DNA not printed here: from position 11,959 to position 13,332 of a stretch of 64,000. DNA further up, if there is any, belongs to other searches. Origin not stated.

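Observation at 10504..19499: Lrp-linked operon for a putative D-alanine / D-glutamate / 5-oxoproline pathway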

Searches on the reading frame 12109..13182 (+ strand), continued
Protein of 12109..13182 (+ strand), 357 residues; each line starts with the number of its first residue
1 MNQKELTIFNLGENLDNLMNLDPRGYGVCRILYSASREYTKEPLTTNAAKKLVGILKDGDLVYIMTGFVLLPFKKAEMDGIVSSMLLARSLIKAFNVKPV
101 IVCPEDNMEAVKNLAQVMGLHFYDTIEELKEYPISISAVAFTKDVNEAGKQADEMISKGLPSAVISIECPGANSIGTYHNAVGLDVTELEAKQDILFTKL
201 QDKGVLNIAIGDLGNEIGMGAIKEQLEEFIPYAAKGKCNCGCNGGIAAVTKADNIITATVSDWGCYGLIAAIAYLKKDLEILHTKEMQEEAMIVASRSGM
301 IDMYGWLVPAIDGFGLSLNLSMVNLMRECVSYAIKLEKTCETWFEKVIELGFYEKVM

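Call 42: search_solved_structures(query=window:12109-13182:+, max_evalue=0.00001, show_alignments=3)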
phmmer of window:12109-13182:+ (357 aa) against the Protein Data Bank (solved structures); distinct sequences matched with E-value up to 0.00001: 3.
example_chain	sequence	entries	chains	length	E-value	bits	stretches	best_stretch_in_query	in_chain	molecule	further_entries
4fc5_A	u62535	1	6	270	2.1e-19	73.4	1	162-336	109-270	Putative uncharacterized protein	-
5gkx_A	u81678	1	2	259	4.1e-19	72.4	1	162-336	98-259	Uncharacterized protein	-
4dwz_A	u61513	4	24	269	1.8e-18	70.3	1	162-334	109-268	Hypothetical protein TON_0340 | Uncharacterized protein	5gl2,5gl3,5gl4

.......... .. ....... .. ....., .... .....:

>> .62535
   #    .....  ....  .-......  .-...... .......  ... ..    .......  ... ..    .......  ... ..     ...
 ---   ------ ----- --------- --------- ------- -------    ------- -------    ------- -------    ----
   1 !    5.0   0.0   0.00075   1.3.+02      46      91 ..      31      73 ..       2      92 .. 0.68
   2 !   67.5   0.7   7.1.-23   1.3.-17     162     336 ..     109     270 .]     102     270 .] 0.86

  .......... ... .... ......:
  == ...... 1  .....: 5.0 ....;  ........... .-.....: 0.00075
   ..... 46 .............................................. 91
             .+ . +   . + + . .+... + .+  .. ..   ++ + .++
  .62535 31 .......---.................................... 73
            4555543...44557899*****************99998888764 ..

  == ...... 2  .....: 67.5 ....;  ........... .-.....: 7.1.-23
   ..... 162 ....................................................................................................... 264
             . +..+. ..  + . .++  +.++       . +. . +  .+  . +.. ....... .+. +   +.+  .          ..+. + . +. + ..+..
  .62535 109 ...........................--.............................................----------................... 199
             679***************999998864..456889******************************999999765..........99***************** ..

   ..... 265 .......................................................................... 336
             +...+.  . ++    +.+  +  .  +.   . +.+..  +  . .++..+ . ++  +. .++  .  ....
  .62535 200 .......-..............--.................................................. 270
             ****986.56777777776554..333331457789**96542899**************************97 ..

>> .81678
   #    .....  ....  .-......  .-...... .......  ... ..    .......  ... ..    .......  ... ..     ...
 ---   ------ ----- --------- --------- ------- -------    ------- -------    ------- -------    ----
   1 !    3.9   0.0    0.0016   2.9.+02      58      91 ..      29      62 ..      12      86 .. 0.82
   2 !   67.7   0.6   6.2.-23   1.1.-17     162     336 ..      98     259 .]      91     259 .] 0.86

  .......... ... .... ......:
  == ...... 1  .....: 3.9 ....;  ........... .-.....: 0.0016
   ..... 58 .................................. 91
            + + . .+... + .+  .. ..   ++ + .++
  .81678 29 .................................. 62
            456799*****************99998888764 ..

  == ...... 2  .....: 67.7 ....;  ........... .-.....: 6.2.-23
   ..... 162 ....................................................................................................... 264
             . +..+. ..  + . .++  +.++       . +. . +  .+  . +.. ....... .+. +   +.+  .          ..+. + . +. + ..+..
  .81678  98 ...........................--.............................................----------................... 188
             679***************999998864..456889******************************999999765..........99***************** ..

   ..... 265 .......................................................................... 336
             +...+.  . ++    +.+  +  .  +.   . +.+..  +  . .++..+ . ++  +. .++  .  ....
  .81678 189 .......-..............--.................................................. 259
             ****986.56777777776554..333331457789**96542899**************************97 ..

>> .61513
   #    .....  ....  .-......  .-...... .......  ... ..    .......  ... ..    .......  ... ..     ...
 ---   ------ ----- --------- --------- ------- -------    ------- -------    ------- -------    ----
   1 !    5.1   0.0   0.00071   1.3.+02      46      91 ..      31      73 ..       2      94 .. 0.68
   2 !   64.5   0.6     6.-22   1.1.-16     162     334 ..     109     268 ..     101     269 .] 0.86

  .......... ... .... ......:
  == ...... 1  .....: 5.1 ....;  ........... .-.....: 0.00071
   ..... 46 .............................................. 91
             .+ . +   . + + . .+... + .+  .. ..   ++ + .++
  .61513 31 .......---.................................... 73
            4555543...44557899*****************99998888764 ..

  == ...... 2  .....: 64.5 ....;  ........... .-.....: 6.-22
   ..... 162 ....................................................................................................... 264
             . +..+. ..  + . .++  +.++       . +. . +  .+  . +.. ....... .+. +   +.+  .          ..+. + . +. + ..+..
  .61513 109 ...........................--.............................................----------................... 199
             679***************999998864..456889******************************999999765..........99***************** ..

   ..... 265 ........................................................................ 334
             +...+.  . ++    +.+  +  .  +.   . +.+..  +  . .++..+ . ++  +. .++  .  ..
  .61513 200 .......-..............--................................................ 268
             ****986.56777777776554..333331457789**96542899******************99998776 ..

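Call 81: search_protein_representatives(protein=window:12109-13182:+)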
Query: 357 residues. Proteins with E-value up to 0.001 (for the whole library): 1568; up to 1e-10: 785; up to 1e-30: 261. The best 150 are listed.
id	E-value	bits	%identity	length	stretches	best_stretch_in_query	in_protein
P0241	1.4e-130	452.1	57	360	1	1-354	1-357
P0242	7.5e-130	449.7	61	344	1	1-354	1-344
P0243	7.8e-112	390.5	49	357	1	1-356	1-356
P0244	1.4e-111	389.7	77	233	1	1-223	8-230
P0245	1.5e-106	373.1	58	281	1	78-356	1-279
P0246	2.4e-105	369.2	50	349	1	1-349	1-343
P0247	1.5e-102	359.9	47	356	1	6-356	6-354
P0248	1.3e-100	353.6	49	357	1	2-354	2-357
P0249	3.5e-100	352.2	47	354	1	1-353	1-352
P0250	1.3e-98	347.0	64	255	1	1-265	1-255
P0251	1.4e-98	346.9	57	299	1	2-277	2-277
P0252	4.3e-92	325.6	44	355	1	1-352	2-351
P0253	1.5e-88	313.9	43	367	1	3-354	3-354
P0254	4.3e-88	312.4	43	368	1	3-354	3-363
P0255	4.5e-81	289.3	63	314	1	1-217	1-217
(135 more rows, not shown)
